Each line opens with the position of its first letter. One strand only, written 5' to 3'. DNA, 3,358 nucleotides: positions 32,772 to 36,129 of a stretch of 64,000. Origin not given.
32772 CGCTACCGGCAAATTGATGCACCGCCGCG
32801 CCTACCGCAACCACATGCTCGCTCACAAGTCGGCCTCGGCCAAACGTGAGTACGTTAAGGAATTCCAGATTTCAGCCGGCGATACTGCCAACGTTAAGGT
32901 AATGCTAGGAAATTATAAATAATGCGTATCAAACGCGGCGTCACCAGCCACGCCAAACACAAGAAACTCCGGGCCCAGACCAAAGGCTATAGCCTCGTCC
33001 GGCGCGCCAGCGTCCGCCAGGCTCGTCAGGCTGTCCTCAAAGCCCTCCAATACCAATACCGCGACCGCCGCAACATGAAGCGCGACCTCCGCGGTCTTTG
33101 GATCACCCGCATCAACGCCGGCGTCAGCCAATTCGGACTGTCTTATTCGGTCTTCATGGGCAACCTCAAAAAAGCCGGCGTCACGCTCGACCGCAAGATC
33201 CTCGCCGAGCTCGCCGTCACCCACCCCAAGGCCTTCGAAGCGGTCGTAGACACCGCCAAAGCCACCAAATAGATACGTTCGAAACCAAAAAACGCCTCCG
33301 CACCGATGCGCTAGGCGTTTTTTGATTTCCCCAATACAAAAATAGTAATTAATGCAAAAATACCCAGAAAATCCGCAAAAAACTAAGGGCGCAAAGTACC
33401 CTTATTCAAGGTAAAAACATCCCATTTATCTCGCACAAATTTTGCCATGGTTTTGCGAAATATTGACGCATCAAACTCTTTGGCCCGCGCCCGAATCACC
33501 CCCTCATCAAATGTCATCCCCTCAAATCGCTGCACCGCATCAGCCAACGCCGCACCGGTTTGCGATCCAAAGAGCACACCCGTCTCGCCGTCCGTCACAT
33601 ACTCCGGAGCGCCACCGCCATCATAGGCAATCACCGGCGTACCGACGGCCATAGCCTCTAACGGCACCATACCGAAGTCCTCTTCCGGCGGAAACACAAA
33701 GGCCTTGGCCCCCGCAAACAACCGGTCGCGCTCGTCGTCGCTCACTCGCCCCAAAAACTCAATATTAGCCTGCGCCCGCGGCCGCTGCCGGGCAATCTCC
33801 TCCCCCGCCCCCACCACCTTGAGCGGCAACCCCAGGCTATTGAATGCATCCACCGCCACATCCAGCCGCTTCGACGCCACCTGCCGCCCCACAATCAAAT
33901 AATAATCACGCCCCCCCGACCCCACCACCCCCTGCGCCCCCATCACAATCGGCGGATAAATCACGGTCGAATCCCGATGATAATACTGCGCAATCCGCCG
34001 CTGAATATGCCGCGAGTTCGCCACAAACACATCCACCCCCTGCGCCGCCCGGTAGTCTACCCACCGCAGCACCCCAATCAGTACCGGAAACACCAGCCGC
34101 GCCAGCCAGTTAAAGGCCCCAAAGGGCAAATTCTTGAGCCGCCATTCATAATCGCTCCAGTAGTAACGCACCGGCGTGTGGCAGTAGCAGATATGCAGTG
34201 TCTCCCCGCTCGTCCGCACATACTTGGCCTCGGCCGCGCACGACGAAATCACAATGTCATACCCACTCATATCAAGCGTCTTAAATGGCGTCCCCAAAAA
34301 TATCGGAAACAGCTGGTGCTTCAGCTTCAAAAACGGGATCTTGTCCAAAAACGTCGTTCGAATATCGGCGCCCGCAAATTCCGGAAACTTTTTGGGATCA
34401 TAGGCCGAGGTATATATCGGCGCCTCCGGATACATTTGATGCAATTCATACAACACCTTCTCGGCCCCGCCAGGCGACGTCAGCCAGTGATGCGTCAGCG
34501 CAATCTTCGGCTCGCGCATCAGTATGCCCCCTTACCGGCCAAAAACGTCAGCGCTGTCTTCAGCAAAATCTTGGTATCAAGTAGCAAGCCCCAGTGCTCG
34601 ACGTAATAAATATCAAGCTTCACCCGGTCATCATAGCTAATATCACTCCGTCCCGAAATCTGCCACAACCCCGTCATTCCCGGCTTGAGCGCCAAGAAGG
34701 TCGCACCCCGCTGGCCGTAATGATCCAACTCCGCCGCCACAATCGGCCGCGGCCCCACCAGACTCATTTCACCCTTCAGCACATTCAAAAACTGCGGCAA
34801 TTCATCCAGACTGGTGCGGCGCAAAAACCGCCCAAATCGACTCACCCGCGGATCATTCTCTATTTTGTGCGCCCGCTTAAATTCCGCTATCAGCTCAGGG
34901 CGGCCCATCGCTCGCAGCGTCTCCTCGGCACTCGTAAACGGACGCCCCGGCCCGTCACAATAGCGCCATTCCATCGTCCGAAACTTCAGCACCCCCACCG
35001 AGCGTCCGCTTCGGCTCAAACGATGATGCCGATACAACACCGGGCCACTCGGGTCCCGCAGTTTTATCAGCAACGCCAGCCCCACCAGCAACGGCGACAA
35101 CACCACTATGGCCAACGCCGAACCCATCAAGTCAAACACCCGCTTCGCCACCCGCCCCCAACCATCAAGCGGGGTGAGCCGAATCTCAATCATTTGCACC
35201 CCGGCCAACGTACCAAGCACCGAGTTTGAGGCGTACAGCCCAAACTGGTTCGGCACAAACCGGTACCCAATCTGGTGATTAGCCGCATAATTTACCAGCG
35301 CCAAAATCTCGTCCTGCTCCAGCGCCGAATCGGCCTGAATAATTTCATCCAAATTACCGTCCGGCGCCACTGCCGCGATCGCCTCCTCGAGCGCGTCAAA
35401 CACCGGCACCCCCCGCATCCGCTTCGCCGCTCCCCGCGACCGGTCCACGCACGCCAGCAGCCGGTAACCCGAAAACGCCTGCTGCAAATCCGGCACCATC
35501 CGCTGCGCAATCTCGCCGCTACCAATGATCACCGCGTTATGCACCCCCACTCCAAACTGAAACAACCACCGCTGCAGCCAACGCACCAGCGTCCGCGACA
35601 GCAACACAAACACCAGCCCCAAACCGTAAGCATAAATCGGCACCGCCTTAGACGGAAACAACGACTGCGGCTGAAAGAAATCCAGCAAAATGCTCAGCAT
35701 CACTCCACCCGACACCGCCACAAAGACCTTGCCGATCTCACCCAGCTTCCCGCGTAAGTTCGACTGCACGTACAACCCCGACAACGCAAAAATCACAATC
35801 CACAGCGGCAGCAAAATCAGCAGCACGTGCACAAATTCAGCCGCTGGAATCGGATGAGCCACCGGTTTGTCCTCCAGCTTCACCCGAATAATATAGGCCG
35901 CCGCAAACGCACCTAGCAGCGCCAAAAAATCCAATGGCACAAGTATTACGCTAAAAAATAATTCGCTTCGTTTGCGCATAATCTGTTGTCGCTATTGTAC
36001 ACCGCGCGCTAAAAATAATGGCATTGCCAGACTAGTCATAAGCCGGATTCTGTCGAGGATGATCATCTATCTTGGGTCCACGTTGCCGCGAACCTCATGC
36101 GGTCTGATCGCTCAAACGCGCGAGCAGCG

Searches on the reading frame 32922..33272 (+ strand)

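Call 27: search_protein_families(library=pfam, proteins=[window:32922-33272:+], max_evalue=0.01)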
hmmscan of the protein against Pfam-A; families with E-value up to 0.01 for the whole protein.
window:32922-33272:+ (116 aa): 1 family
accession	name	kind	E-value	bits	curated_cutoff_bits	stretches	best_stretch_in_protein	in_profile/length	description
PF00453.23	Ribosomal_L20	-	3.7e-39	133.6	30.8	1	2-107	1-106/107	Ribosomal protein L20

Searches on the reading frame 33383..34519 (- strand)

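Call 90: search_protein_families(library=pfam, proteins=[window:33383-34519:-], max_evalue=0.001)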
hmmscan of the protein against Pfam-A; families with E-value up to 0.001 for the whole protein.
window:33383-34519:- (378 aa): 5 families
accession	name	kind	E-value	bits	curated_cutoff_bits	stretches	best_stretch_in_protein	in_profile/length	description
PF00534.26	Glycos_transf_1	-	1.5e-25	90.2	26.4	1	203-333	14-156/172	Glycosyl transferases group 1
PF13692.12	Glyco_trans_1_4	-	5.2e-24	85.6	27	1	207-331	4-138/142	Glycosyl transferases group 1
PF13439.12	Glyco_transf_4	-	1.8e-08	35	28.5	1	16-191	1-166/170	Glycosyltransferase Family 4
PF13524.12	Glyco_trans_1_2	-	0.00013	22.4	25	1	226-333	9-112/144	Glycosyl transferase-like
PF20706.3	GT4-conflict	-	0.00055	19.5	26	0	260-310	271-322/385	Family 4 Glycosyltransferase in conflict systems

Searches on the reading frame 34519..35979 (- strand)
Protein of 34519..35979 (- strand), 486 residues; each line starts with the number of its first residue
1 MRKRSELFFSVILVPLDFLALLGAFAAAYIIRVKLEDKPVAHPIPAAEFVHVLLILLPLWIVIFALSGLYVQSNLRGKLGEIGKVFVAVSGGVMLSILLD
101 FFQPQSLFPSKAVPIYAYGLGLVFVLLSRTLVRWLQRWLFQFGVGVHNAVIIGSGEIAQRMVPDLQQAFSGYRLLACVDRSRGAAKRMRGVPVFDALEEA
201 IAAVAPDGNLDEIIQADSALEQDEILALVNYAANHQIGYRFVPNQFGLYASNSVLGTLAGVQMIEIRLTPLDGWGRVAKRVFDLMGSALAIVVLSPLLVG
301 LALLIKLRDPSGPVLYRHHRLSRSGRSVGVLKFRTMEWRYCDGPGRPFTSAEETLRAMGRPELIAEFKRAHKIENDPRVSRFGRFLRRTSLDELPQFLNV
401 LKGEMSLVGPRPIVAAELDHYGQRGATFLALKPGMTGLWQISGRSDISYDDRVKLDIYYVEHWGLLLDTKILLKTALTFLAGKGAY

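Call 90: search_protein_families(library=pfam, proteins=[window:34519-35979:-], max_evalue=0.001)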
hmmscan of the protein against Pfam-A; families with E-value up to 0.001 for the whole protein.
window:34519-35979:- (486 aa): 2 families
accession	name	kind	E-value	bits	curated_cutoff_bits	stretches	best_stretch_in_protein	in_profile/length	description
PF02397.22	Bac_transf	-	1.1e-58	198.1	27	1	279-480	1-178/179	Bacterial sugar transferase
PF13727.12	CoA_binding_3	-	3e-11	44.1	25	1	66-243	2-175/175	CoA-binding domain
